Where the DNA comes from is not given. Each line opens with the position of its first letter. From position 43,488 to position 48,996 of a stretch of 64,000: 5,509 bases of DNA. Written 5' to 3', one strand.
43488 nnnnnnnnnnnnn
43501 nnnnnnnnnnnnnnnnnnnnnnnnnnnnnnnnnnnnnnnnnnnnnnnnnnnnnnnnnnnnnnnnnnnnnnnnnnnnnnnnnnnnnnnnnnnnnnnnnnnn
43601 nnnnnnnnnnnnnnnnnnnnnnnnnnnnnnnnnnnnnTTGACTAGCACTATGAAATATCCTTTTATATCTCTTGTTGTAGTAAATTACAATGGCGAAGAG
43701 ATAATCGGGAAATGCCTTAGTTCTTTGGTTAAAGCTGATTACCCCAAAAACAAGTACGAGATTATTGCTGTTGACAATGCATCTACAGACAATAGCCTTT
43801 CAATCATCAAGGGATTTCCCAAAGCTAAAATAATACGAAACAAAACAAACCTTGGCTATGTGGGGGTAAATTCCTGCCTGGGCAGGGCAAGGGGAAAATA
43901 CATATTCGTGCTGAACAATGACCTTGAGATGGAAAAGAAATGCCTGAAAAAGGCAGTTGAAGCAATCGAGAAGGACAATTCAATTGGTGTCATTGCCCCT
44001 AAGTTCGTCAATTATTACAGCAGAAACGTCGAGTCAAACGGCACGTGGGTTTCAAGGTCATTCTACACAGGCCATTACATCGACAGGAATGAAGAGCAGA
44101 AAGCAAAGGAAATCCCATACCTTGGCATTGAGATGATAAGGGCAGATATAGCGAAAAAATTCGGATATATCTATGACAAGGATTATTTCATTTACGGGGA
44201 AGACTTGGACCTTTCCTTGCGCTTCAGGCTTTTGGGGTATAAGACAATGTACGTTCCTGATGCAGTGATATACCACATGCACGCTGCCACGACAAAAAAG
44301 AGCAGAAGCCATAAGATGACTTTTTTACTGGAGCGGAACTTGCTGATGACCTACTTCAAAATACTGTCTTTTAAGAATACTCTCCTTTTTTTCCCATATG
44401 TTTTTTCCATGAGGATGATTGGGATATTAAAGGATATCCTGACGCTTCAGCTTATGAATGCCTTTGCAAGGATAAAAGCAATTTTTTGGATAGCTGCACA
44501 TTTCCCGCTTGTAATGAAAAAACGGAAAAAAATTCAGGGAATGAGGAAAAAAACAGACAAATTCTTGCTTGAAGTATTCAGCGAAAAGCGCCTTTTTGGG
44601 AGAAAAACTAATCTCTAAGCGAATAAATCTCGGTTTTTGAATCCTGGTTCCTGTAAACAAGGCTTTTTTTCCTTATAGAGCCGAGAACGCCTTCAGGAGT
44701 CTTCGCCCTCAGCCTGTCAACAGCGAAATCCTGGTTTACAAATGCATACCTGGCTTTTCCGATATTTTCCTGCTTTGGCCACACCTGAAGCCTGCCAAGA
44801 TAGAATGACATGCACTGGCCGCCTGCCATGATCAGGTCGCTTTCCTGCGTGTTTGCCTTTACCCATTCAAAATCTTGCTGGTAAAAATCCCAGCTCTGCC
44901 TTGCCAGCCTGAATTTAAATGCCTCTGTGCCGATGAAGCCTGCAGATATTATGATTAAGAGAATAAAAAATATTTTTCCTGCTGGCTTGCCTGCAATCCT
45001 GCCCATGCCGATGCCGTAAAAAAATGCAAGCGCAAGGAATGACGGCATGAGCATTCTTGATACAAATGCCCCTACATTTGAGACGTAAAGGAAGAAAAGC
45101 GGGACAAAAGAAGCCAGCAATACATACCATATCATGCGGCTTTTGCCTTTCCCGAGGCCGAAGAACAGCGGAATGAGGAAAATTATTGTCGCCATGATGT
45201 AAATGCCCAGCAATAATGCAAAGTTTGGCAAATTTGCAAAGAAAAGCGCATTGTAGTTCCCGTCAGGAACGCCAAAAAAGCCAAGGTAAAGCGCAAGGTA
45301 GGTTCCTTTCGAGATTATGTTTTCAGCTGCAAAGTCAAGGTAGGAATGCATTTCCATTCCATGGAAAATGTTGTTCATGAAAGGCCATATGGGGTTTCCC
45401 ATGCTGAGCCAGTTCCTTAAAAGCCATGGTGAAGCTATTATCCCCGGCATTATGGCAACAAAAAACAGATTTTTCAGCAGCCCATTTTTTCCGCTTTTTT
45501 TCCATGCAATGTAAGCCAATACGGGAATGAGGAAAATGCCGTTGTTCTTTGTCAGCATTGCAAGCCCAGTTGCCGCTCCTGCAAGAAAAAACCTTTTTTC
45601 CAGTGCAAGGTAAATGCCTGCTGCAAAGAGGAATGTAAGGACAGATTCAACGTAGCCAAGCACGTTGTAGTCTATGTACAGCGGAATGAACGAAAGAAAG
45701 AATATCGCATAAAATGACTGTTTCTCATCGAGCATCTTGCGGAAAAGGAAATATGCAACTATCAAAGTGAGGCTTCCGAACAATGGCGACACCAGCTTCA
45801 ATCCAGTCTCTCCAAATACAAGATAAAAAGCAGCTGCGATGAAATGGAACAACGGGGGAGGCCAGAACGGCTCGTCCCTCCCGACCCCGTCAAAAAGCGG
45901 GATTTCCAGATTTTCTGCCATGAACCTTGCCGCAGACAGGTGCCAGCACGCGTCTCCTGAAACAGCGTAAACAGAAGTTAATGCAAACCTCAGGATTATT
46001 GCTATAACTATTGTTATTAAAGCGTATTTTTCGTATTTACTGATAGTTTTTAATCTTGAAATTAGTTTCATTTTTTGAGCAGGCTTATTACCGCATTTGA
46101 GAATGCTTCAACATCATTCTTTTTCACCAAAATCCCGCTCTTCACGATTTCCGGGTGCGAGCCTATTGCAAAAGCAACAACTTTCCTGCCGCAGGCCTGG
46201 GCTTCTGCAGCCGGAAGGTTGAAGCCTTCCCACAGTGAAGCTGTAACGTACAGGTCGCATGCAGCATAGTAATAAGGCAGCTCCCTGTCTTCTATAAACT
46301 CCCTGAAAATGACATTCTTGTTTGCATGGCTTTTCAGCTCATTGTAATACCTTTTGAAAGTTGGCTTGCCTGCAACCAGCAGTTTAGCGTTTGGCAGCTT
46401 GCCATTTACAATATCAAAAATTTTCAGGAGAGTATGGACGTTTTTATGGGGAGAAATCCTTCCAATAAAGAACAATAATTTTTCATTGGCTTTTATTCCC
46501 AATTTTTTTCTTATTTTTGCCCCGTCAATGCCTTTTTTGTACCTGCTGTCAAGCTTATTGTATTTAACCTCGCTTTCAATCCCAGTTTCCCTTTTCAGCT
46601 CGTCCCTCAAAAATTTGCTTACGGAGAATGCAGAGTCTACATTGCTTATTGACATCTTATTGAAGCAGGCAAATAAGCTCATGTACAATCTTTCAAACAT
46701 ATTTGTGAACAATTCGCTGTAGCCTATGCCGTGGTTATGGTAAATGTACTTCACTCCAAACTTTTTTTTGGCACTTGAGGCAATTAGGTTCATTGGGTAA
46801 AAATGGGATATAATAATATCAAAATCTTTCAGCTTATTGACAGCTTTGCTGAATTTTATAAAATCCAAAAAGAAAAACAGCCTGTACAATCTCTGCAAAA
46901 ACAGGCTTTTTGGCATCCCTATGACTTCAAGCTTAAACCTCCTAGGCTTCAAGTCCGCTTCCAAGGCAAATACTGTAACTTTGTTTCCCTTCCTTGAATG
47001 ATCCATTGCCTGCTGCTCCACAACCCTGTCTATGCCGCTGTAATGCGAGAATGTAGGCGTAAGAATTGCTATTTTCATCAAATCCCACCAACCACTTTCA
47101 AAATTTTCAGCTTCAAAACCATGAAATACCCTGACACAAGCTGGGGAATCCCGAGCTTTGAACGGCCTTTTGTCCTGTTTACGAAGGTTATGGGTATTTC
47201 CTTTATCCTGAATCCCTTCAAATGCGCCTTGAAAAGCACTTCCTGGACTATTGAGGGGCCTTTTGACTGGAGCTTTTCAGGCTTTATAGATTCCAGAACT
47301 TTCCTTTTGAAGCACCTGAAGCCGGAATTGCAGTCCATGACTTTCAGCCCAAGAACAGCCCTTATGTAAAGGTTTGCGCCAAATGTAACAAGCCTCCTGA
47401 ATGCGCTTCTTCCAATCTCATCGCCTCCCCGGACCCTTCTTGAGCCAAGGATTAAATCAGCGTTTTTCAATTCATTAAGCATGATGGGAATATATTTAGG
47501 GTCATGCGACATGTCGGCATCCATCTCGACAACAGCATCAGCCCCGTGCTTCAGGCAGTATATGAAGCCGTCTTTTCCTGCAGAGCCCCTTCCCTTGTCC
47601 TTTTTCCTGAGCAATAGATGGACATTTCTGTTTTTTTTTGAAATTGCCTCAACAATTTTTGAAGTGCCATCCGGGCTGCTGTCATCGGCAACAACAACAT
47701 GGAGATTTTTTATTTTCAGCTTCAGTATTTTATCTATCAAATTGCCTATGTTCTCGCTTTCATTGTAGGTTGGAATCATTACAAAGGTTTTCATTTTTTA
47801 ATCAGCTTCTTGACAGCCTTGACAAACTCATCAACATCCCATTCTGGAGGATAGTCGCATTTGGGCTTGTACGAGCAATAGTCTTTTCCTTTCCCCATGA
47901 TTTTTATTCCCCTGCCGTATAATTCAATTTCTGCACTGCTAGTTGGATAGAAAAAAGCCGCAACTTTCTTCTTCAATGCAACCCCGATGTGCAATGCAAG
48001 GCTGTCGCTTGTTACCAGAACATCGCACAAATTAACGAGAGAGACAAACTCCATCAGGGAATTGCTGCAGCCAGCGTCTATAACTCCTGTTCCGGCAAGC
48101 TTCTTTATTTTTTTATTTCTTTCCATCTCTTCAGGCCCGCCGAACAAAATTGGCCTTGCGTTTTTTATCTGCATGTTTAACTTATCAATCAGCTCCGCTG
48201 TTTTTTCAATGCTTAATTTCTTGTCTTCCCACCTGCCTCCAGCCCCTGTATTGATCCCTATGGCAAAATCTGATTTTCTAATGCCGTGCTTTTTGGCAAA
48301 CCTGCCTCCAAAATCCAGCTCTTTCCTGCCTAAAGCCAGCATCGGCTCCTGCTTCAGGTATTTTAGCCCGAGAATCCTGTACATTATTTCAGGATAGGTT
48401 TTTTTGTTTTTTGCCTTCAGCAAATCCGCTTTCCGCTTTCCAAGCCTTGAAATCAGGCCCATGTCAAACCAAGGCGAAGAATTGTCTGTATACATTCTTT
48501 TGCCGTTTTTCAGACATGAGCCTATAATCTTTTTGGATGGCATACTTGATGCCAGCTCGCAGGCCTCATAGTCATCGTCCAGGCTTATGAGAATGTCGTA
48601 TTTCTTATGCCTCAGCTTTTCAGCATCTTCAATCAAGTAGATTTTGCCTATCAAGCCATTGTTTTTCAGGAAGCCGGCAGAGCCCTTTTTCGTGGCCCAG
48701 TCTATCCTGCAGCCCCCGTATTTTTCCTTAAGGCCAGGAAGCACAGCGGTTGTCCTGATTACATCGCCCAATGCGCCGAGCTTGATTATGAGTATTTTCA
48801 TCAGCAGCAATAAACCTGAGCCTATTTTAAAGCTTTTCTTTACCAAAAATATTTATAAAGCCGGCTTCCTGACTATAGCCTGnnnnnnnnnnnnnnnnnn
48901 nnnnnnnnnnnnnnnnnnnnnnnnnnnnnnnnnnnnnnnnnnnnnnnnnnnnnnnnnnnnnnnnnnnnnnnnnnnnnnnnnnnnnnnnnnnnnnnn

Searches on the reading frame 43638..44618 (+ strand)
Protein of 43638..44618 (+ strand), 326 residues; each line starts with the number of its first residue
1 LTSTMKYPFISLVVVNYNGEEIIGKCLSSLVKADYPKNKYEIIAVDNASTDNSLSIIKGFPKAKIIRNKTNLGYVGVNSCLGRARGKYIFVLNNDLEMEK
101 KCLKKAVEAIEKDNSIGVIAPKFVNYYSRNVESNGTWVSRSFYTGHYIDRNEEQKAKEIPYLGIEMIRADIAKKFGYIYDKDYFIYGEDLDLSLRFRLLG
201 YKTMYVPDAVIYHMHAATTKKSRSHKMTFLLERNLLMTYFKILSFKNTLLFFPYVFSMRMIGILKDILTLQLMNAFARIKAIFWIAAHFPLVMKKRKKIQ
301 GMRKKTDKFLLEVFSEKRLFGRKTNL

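Call 89: search_protein_families(library=pfam, proteins=[window:43638-44618:+], max_evalue=0.00001)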
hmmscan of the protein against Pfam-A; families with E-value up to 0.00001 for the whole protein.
window:43638-44618:+ (326 aa): 3 families
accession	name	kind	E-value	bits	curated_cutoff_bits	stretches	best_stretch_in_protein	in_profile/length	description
PF00535.33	Glycos_transf_2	-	8.5e-26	91.3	23.3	1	11-157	1-149/168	Glycosyl transferase family 2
PF13641.12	Glyco_tranf_2_3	-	3.5e-13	50.6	27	1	10-224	3-222/230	Glycosyltransferase like family 2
PF13632.12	Glyco_trans_2_3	-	3.5e-07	30.7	27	1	88-269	1-182/198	Glycosyl transferase family group 2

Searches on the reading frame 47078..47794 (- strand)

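Call 89: search_protein_families(library=pfam, proteins=[window:47078-47794:-], max_evalue=0.00001)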
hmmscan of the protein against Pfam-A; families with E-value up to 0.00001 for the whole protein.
window:47078-47794:- (238 aa): 2 families
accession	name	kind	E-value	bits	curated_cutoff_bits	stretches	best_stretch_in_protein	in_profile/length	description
PF00535.33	Glycos_transf_2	-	8.6e-26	91.3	23.3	1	5-169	2-166/168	Glycosyl transferase family 2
PF13641.12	Glyco_tranf_2_3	-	1.2e-08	35.7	27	1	4-120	4-124/230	Glycosyltransferase like family 2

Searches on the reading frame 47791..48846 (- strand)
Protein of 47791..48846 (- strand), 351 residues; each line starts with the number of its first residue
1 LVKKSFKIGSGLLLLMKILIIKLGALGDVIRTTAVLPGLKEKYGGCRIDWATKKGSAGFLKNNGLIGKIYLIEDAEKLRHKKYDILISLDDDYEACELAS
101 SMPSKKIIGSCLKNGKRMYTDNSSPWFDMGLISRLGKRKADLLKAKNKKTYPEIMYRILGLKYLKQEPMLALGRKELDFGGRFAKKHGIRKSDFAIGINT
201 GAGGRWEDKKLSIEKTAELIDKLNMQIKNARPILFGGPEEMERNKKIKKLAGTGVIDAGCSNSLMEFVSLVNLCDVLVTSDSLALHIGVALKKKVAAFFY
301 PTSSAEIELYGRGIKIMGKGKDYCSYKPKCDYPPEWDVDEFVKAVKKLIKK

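Call 89: search_protein_families(library=pfam, proteins=[window:47791-48846:-], max_evalue=0.00001)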
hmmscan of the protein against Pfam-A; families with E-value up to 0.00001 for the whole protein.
window:47791-48846:- (351 aa): 1 family
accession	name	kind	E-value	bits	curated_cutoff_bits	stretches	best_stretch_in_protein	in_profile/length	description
PF01075.23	Glyco_transf_9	-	1.1e-11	44.9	22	1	76-325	6-234/247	Glycosyltransferase family 9 (heptosyltransferase)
